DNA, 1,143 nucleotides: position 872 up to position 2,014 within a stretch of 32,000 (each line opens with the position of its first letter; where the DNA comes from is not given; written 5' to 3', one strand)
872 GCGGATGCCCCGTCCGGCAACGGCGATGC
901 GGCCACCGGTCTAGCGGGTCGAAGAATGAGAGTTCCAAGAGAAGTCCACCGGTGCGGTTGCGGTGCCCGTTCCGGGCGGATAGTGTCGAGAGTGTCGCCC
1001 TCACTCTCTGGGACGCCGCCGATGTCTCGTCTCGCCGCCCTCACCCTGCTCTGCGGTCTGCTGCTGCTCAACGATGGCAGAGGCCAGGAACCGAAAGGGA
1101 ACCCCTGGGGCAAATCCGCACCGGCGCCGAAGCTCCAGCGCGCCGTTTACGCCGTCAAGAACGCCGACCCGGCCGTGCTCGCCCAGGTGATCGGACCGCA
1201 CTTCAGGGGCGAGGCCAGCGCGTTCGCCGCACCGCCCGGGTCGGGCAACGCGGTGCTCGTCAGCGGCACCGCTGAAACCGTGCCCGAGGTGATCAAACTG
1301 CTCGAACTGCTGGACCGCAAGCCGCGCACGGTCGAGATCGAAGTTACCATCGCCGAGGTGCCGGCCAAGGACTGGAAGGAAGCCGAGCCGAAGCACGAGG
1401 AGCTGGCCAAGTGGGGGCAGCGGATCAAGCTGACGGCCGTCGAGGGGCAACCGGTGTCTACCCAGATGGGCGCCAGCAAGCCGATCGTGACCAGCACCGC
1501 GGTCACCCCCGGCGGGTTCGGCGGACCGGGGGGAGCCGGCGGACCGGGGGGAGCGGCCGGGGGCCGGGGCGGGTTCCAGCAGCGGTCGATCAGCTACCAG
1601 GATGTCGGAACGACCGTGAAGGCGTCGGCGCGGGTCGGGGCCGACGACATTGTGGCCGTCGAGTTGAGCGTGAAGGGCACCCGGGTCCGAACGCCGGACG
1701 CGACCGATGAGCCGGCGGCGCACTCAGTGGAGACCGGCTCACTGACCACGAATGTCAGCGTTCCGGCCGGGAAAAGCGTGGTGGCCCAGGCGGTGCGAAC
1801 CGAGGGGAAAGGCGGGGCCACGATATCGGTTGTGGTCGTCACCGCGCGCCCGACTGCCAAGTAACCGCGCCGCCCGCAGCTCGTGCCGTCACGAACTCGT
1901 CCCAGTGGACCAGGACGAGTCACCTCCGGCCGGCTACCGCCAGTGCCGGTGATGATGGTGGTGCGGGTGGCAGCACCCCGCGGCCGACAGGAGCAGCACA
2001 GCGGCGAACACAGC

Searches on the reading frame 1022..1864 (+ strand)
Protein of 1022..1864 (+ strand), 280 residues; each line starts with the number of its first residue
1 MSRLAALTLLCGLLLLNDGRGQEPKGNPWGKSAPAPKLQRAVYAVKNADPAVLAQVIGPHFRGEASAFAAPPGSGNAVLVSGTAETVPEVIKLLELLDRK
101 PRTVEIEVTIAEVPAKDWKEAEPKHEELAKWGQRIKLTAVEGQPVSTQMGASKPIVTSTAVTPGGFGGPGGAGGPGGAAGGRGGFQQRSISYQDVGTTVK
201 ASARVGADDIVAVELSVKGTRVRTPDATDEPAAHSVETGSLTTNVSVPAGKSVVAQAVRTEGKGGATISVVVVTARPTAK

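Call 20: search_protein_families(library=pfam, proteins=[window:1022-1864:+], max_evalue=0.01)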
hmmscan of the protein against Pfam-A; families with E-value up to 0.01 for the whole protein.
window:1022-1864:+ (280 aa): 2 families
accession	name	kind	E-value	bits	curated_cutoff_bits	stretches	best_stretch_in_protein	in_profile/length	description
PF03958.22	Secretin_N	-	8.9e-07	29.5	28.2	1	41-102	2-68/69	Bacterial type II/III secretion system short domain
PF00263.26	Secretin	-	0.0013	18.8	27.5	1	186-254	50-118/169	Bacterial type II and III secretion system protein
